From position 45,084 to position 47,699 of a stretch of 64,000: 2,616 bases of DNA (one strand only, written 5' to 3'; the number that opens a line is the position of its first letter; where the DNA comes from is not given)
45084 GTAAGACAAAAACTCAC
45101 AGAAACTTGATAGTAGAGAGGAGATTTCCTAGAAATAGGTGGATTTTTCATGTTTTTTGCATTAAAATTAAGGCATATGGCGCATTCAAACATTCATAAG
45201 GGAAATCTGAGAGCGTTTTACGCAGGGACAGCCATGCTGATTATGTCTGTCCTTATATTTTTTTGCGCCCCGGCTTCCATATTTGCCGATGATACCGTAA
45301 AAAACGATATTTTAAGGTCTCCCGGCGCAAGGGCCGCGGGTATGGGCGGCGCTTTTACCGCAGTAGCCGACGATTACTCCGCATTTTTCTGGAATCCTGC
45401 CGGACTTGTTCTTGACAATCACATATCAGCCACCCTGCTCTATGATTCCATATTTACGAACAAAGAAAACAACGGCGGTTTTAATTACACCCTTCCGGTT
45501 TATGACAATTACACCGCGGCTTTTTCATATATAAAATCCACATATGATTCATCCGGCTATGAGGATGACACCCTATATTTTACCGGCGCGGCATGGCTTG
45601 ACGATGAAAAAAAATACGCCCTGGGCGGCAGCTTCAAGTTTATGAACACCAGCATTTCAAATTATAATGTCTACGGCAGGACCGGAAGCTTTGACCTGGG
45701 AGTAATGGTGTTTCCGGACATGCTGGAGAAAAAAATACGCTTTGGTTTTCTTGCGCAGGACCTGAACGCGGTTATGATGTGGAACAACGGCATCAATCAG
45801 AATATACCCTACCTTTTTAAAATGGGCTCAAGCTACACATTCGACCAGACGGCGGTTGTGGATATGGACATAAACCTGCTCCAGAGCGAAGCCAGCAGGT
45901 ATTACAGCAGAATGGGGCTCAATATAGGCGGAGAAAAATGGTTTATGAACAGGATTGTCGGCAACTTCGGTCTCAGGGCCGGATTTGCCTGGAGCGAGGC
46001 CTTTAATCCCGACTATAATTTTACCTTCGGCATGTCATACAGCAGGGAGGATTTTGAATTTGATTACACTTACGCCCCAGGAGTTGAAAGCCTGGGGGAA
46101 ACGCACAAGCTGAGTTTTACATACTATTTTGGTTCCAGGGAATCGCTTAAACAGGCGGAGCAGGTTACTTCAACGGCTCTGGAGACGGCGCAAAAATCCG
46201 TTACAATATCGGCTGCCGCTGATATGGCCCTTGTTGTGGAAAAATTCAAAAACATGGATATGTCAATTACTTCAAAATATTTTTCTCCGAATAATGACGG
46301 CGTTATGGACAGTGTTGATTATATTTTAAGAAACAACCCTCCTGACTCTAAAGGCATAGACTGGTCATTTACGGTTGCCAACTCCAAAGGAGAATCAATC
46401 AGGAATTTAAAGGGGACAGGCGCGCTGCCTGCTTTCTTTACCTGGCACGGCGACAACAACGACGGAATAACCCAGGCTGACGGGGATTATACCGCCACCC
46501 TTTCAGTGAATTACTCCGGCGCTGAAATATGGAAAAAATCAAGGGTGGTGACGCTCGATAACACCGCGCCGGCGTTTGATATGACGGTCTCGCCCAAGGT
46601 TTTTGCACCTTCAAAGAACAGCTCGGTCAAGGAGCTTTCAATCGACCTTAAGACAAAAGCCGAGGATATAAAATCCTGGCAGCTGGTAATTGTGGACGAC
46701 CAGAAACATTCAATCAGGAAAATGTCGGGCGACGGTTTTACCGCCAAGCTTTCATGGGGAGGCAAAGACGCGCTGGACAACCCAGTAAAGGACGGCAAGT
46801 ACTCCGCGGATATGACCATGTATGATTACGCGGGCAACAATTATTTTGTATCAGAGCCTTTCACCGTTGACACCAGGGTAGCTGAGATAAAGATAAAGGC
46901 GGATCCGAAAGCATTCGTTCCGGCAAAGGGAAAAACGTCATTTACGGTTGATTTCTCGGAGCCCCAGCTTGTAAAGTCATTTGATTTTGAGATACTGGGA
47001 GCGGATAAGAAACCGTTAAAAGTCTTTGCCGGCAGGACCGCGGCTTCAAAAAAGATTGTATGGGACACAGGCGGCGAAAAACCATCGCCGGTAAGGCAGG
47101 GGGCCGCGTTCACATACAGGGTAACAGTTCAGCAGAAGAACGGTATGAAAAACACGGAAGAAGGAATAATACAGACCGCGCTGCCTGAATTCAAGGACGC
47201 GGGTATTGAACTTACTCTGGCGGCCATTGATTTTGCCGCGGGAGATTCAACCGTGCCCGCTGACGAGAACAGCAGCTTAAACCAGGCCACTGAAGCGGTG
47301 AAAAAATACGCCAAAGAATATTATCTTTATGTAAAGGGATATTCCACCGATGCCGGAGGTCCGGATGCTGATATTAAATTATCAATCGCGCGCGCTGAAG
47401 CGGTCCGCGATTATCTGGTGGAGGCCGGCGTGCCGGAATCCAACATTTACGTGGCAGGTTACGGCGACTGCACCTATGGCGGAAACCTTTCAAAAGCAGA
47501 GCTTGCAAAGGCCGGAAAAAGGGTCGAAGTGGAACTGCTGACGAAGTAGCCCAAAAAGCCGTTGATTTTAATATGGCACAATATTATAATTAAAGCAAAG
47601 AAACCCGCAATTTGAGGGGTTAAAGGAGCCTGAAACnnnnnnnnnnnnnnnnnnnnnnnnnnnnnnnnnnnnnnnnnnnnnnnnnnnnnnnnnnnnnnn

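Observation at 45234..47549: Paralogous OmpA-anchored FadL/PorV-like beta-barrel proteins with internal FlgD-Ig domains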

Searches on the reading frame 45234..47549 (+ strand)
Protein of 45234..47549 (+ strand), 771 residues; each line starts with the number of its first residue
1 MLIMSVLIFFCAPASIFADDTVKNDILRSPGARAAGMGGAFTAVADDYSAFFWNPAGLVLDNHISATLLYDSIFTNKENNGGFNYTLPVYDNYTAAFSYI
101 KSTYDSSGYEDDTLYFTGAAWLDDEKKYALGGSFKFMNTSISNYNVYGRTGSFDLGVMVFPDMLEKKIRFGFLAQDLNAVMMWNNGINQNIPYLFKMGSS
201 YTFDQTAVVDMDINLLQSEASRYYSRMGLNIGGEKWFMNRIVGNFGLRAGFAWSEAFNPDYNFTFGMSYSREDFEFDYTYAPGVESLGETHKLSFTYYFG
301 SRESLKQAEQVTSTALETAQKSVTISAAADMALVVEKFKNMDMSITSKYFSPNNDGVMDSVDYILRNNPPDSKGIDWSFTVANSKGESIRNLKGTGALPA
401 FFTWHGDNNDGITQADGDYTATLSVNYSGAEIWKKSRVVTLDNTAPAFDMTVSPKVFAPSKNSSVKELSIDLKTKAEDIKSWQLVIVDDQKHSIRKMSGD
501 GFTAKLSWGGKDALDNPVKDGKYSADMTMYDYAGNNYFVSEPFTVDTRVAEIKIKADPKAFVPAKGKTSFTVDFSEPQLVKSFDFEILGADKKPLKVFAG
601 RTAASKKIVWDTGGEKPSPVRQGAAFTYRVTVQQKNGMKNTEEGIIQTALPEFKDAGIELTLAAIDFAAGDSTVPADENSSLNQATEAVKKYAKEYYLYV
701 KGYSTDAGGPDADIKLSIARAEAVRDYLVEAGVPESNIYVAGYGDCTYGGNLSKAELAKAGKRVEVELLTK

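Call 3: search_protein_families(library=pfam, proteins=[window:45234-47549:+], max_evalue=1)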
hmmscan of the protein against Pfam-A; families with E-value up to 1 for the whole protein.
window:45234-47549:+ (771 aa): 4 families
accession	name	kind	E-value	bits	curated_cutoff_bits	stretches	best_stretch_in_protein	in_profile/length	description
PF00691.25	OmpA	-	2.1e-13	50.9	27.2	1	667-745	2-81/98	OmpA family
PF13860.13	FlgD_ig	-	3.6e-09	36.9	27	2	378-426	26-76/79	FlgD Ig-like domain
PF03687.19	UPF0164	-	0.0032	16.8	21.4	1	26-61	44-79/325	Uncharacterised protein family (UPF0164)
PF19077.6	Big_13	-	0.0046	17.9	27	1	514-547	68-102/102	Bacterial Ig-like domain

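Call 4: search_protein_families(library=ncbifam, proteins=[window:45234-47549:+], max_evalue=1)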
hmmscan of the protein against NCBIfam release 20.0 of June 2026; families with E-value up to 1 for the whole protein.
window:45234-47549:+ (771 aa): 34 families (the best 25 are shown)
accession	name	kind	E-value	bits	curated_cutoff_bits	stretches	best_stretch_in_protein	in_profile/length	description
NF033709.1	PorV_fam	subfamily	1.4e-19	70.9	90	1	29-298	10-325/326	PorV/PorQ family protein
NF053608.1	Lsa66_OmpA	equivalog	2.1e-17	62.8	700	1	341-634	19-340/581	fibronectin-binding adhesin Lsa66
NF053611.1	YiaD_Gzip_OmpA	equivalog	5e-12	45.9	175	1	629-766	70-204/206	YiaD family glycine zipper/OmpA-like lipoprotein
TIGR03789.1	pdsO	hypoth_equivalog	2.4e-09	37.2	152.2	1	663-749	139-224/243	sortase-associated OmpA-like protein PdsO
NF006285.1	PRK08457.1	equivalog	1.5e-08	34.7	250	1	632-768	93-230/253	flagellar motor protein MotB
NF053612.1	anchor_PA1041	equivalog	7.6e-08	32.6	250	1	663-766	131-233/236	PA1041 family peptidoglycan-binding anchor lipoprotein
NF045787.1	OmpABordt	equivalog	1.2e-07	31.7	200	1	671-769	93-190/194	outer membrane protein OmpA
NF052325.1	PorVQ2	equivalog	2.4e-07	30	325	1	31-104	35-109/354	putative type IX sorting system protein PorV2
NF009453.0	PRK12813.1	equivalog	2.9e-07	30.3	264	1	476-567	120-209/223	flagellar basal body rod modification protein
NF033711.1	T9SS_PorQ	equivalog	1.2e-06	27.8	220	1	5-206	6-216/335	type IX secretion system protein PorQ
NF053585.1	OMP_LP_YfiB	equivalog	2.1e-06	27.7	128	1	655-745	47-137/163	outer membrane lipoprotein YfiB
TIGR02802.1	Pal_lipo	equivalog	2.6e-06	27.5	125.35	1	667-745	4-81/104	peptidoglycan-associated lipoprotein Pal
NF053613.1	OMP_toxin_LptF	equivalog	3.1e-05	23.8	400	1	669-767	147-244/256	lipotoxin F family OmpA-related lipoprotein LptF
NF007804.1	PRK10510.1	equivalog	3.9e-05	23.1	307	1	667-768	116-216/219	OmpA family lipoprotein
NF008071.1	PRK10808.1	equivalog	6.8e-05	22.4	277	1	671-746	239-315/358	porin OmpA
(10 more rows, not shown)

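Call 8: find_homologous_proteins(query=window:45234-47549:+)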
Query window:45234-47549:+ (771 aa): 73 proteins with E <= 0.001 among 8000 candidates.
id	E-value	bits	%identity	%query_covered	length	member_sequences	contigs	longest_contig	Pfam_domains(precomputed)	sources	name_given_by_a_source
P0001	0.0e+0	1599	90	100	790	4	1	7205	PF00691.26,PF13860.13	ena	-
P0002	0.0e+0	1414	79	100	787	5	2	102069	PF00691.26,PF13860.13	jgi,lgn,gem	jgi:outer membrane protein OmpA-like peptidoglycan-associated protein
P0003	0.0e+0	1308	73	100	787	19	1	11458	PF00691.26,PF13860.13,PF19077.7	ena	-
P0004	0.0e+0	1265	71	100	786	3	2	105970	PF00691.26,PF13860.13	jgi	jgi:outer membrane protein OmpA-like peptidoglycan-associated protein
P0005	2.6e-287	973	56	100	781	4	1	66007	PF00691.26,PF13860.13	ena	-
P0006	3.0e-286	970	56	100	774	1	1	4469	PF00691.26,PF13860.13,PF19077.7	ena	-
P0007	1.6e-284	964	57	100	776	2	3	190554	PF00691.26,PF13860.13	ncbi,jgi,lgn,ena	jgi:outer membrane protein OmpA-like peptidoglycan-associated protein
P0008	2.2e-281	954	57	97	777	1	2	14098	PF00691.26,PF03687.21,PF13860.13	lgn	-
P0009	1.1e-275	935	55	100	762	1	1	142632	PF00691.26,PF03687.21,PF13860.13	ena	-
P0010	1.2e-268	911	54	100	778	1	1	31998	PF00691.26,PF03687.21,PF13860.13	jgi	jgi:outer membrane protein OmpA-like peptidoglycan-associated protein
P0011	1.6e-260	885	52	94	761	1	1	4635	PF00691.26,PF13860.13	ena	-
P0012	4.2e-255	867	51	100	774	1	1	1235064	PF00691.26,PF13860.13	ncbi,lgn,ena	-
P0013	3.2e-252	857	51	100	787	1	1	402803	PF00691.26,PF13860.13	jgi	jgi:outer membrane protein OmpA-like peptidoglycan-associated protein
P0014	1.4e-241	822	48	100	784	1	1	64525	PF00691.26,PF13585.13,PF13860.13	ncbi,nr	ncbi:MAG: OmpA family protein [Spirochaetia bacterium]|nr:OmpA family protein [Spirochaetia bacteriu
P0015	1.8e-237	808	49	94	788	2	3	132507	PF00691.26,PF13860.13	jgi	jgi:outer membrane protein OmpA-like peptidoglycan-associated protein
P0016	6.6e-214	730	43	100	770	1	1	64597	PF00691.26,PF13585.13,PF13860.13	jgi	jgi:outer membrane protein OmpA-like peptidoglycan-associated protein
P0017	2.0e-207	709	43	97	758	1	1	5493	PF00691.26,PF13860.13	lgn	-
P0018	3.3e-203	695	43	99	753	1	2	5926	PF00691.26,PF13860.13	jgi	jgi:outer membrane protein OmpA-like peptidoglycan-associated protein/flagellar hook assembly protei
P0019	4.4e-200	685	45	97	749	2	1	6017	PF00691.26,PF13860.13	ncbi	-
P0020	2.1e-197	676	42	99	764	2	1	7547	PF00691.26,PF13860.13,PF19077.7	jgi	-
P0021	1.7e-195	670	42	99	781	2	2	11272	PF00691.26,PF13860.13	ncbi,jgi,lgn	-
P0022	2.3e-193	663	41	100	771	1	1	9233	PF00691.26,PF13585.13,PF13860.13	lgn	-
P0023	1.9e-189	650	40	100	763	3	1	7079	PF00691.26,PF03687.21,PF13860.13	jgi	-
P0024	9.3e-179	614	40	97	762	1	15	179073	PF00691.26,PF13585.13,PF13860.13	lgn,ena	-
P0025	5.6e-178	612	39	100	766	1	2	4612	PF00691.26,PF13585.13,PF13860.13,PF19077.7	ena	-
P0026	2.3e-174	600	38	100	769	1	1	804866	PF00691.26,PF13860.13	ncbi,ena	-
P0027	7.4e-173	595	39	98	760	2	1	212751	PF00691.26,PF13860.13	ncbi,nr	ncbi:MAG: OmpA family protein [Candidatus Goldbacteria bacterium]|nr:OmpA family protein [Candidatus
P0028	1.2e-171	591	38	98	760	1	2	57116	PF00691.26,PF13860.13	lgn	-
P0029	5.8e-171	588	37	97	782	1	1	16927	PF00691.26,PF03687.21,PF13860.13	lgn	-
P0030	1.5e-170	587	39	98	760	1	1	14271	PF00691.26,PF13860.13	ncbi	-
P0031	2.6e-170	586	39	97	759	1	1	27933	PF00691.26,PF13585.13,PF13860.13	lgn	-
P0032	3.4e-170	586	37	100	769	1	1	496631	PF00691.26,PF13860.13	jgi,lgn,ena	-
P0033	1.4e-169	584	37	100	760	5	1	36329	PF00691.26,PF13860.13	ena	-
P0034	3.4e-169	583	38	98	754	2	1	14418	PF00691.26,PF13860.13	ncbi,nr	ncbi:MAG: OmpA family protein [Candidatus Goldbacteria bacterium]|nr:OmpA family protein [Candidatus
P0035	9.2e-166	571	37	100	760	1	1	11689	PF00691.26,PF13860.13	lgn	-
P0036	5.5e-158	546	36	100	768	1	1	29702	PF00691.26,PF13860.13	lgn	-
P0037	3.6e-67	245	26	45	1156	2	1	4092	PF00691.26,PF13585.13,PF13860.13,PF12245.15,PF19077.7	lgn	-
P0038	3.5e-48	183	29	41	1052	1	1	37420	PF00691.26,PF13585.13,PF13750.13,PF10029.16,PF13860.13,PF19077.7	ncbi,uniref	ncbi:FlgD immunoglobulin-like domain containing protein [Treponema sp.]|uniref:FlgD immunoglobulin-l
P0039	9.2e-48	181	30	29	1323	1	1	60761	PF00691.26,PF13585.13,PF13860.13,PF19077.7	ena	-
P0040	9.9e-46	174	24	55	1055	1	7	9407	PF00691.26,PF13585.13,PF13750.13,PF13860.13,PF12245.15,PF19077.7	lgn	-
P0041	8.6e-45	171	26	35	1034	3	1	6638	PF00691.26,PF15418.13,PF13585.13,PF13750.13,PF13860.13,PF12245.15,PF19077.7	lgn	-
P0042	9.4e-41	158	24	41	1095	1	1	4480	PF00691.26,PF15418.13,PF13585.13,PF10029.16,PF13860.13,PF19077.7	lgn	-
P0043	2.3e-36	143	26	32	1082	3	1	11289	PF00691.26,PF13585.13,PF13750.13,PF13860.13,PF19077.7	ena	-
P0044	3.4e-28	116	26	31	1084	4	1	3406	PF13585.13,PF13860.13,PF19077.7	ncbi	-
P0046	5.4e-23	99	23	71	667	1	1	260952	PF00691.26,PF13585.13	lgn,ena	-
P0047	1.4e-18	85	25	44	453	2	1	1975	PF00691.26,PF03687.21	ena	-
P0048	1.7e-18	84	25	74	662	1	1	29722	PF05036.19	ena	-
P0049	2.0e-14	71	24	54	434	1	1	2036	PF18990.7,PF13585.13,PF13860.13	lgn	-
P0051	5.4e-13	66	24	55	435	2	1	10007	PF13860.13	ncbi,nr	ncbi:MAG TPA: PorV/PorQ family protein [Candidatus Krumholzibacteria bacterium]|nr:PorV/PorQ family 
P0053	1.1e-12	65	25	55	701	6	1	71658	PF00691.26,PF13414.13,PF13860.13,PF13181.13,PF07719.24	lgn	-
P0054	1.5e-12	65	25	51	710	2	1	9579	PF00691.26,PF13432.13,PF13860.13,PF13181.13,PF07719.24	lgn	-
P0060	2.4e-6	44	26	36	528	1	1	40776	PF11751.15,PF01476.27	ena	-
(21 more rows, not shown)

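Call 14: find_encoding_contigs(protein=P0012, flank=8000, max_places=2)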
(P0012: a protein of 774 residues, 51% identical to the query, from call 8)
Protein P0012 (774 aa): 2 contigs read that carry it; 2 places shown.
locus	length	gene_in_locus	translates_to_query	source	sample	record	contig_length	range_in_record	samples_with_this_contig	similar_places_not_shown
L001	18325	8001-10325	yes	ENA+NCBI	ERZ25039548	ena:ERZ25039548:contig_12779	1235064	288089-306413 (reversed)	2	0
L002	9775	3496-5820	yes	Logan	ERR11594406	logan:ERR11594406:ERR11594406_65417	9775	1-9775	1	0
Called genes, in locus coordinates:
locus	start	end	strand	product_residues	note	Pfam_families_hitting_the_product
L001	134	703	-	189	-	PF02677:QueH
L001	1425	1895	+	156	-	PF02082:Rrf2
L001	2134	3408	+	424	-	PF01053:Cys_Met_Meta_PP, PF01041:DegT_DnrJ_EryC1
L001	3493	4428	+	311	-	PF00291:PALP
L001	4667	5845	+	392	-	PF00561:Abhydrolase_1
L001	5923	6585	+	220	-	PF01728:FtsJ (faint), PF13489:Methyltransf_23, PF07021:MetW, PF13847:Methyltransf_31, PF08241:Methyltransf_11, PF08242:Methyltransf_12 (weak), PF13649:Methyltransf_25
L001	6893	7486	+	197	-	-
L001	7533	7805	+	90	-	PF00216:Bac_DNA_binding, PF18291:HU-HIG, PF18289:HU-CCDC81_euk_2 (weak)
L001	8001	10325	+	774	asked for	PF13860:FlgD_ig (faint), PF00691:OmpA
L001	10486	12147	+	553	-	PF07719:TPR_2 (faint), PF13174:TPR_6 (faint), PF13176:TPR_7 (faint), PF13424:TPR_12 (faint), PF13428:TPR_14 (faint), PF13432:TPR_16 (faint), PF14559:TPR_19 (faint)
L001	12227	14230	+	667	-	PF04851:ResIII, PF17757:UvrB_inter, PF27431:UvrB_3rd, PF00271:Helicase_C, PF12344:UvrB, PF02151:UVR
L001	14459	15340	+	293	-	PF00532:Peripla_BP_1, PF13407:Peripla_BP_4, PF13377:Peripla_BP_3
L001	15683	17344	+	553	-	PF00270:DEAD, PF04851:ResIII (faint), PF00271:Helicase_C, PF25399:DeaD_dimer, PF03880:DbpA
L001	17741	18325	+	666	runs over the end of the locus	PF14415:DUF4424 (faint)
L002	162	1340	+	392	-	PF00561:Abhydrolase_1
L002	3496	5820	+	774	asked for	PF13860:FlgD_ig (faint), PF00691:OmpA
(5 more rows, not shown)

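Call 15: find_encoding_contigs(protein=P0027, flank=8000, max_places=2)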
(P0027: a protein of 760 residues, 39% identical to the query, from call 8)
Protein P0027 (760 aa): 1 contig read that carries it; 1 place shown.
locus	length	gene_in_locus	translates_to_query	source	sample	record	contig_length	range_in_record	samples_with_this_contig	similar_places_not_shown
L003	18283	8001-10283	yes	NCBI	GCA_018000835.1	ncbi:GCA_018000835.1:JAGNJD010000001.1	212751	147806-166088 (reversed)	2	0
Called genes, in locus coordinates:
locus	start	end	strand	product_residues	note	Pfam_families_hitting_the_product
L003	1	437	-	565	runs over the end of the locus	-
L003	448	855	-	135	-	-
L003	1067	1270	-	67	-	PF00313:CSD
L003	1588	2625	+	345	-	PF02547:Queuosine_synth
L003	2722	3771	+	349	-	PF26549:Tricorn_N, PF07676:PD40 (weak), PF26550:Tricorn_2nd (faint), PF26549:Tricorn_N (weak)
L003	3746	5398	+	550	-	PF26549:Tricorn_N, PF07676:PD40 (faint), PF26549:Tricorn_N, PF00691:OmpA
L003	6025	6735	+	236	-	PF02527:GidB, PF13847:Methyltransf_31 (weak)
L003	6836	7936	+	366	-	PF02463:SMC_N, PF13175:AAA_15 (faint), PF13476:AAA_23, PF13304:AAA_21 (faint)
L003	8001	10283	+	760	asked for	PF13860:FlgD_ig (weak), PF00691:OmpA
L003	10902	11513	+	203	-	PF01025:GrpE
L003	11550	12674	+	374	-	PF00226:DnaJ, PF01556:DnaJ_C, PF00684:DnaJ_CXXCXGXG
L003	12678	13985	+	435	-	PF00890:FAD_binding_2, PF01266:DAO, PF01494:FAD_binding_3 (weak), PF01946:Thi4, PF03486:HI0933_like, PF07992:Pyr_redox_2 (weak), PF12831:FAD_oxidored, PF26311:ETF-QO_FixC_C, +5 more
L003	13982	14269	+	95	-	PF05187:Fer4_ETF_QO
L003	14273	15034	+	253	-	PF03309:Pan_kinase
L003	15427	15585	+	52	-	-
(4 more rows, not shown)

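Call 16: find_related_loci(query=A1, collection=genome_contigs, flank=6000)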
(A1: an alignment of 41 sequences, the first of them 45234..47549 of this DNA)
Query A1 (771 aa) in genome_contigs; peptide patterns used: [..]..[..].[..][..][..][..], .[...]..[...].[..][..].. (x = any residue, [..] = any of these).
599 stretches matched a pattern (row limit reached: there are more); 209 encode a relative of the query (tblastn E <= 1e-3); the best 80 are kept; 80 distinct loci.
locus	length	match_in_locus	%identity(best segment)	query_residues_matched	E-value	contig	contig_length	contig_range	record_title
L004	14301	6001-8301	79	1-771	0e+0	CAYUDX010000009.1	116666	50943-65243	MAG TPA_asm: uncultured Spirochaetia bacterium isolate binchicken_co3_547 genome assembly, contig: NODE_344_length_11666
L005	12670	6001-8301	74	2-771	0e+0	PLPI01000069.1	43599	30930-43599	MAG: candidate division FCPU426 bacterium isolate bog_1181 73.20120700_S3D.51_contig_2965, whole genome shotgun sequence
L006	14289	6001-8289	51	1-771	0e+0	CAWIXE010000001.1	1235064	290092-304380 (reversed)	MAG: candidate division FCPU426 bacterium isolate MFD05705.bin.1.57 genome assembly, contig: contig_12779, whole genome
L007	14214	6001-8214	39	20-771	0e+0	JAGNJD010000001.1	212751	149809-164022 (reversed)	MAG: Candidatus Goldiibacteriota bacterium isolate Gw_SlDig_bin_230 Gw_SlDig_35_length_212751_cov_7.965107, whole genome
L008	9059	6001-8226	38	16-771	4e-175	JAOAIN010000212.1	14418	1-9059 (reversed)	MAG: Candidatus Goldiibacteriota bacterium isolate SKW91 k141_1708567, whole genome shotgun sequence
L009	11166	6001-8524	34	31-536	3e-35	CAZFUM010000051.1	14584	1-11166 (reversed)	MAG TPA_asm: uncultured bacterium isolate binchicken_co186_294 genome assembly, contig: NODE_5176_length_14584_cov_7.042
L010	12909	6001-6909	29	28-325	3e-19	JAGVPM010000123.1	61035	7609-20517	MAG: Candidatus Goldiibacteriota bacterium isolate DeMMO3_7 c_000000069636, whole genome shotgun sequence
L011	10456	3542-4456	29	6-299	5e-19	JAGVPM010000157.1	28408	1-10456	MAG: Candidatus Goldiibacteriota bacterium isolate DeMMO3_7 c_000000021379, whole genome shotgun sequence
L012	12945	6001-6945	27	1-303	5e-18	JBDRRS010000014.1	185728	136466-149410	MAG: bacterium isolate MEGAHIT-group-3.104 k141_159057, whole genome shotgun sequence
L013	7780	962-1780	28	31-299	2e-16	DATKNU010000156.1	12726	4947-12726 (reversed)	MAG TPA_asm: bacterium isolate SMAG_U14745 k141_5632189, whole genome shotgun sequence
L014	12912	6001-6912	27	7-299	2e-16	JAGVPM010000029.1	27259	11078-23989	MAG: Candidatus Goldiibacteriota bacterium isolate DeMMO3_7 c_000000021104, whole genome shotgun sequence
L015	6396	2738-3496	27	31-299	5e-16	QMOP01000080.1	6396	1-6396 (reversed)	MAG: Caldiserica bacterium isolate B21_G15 B21_Guay15_scaffold_04768, whole genome shotgun sequence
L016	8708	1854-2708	28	31-311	6e-16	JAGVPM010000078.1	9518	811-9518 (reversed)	MAG: Candidatus Goldiibacteriota bacterium isolate DeMMO3_7 c_000000062846, whole genome shotgun sequence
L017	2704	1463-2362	27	31-325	1e-15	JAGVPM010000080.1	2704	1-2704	MAG: Candidatus Goldiibacteriota bacterium isolate DeMMO3_7 c_000000007836, whole genome shotgun sequence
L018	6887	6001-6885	27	1-288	2e-15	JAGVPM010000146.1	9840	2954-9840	MAG: Candidatus Goldiibacteriota bacterium isolate DeMMO3_7 c_000000021120, whole genome shotgun sequence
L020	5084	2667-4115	24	1-441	4e-14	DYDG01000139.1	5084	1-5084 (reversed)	MAG TPA_asm: Marinifilum sp. isolate IMS_BF-2 NODE_3903_length_5098_cov_7.87012, whole genome shotgun sequence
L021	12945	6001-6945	27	27-323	2e-13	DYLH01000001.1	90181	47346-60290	MAG TPA_asm: Elusimicrobium sp. isolate SulCav_AS07-7_37_2065 SulCav_AS07_7_166_length_90181_cov_1294_779209, whole geno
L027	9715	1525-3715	25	31-302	6e-12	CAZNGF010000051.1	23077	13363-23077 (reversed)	MAG TPA_asm: uncultured Thermotogae bacterium isolate SRP141376_co3_455 genome assembly, contig: NODE_5901_length_23077_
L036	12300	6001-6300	41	4-100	5e-10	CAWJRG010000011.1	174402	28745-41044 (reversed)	MAG: uncultured bacterium isolate MFD03726.bin.1.65 genome assembly, contig: contig_9, whole genome shotgun sequence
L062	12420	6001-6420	33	29-158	1e-8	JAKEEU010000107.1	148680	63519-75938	MAG: candidate division KSB1 bacterium isolate PMV_1_maxbin.001 PMV_1_maxbin.001.k101_473394, whole genome shotgun seque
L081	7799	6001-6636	26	570-769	2e-8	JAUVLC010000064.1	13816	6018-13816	MAG: Clostridia bacterium isolate CSMAG_496 CSMAG_496_k141_542925_length_13816_cov_13.0000, whole genome shotgun sequenc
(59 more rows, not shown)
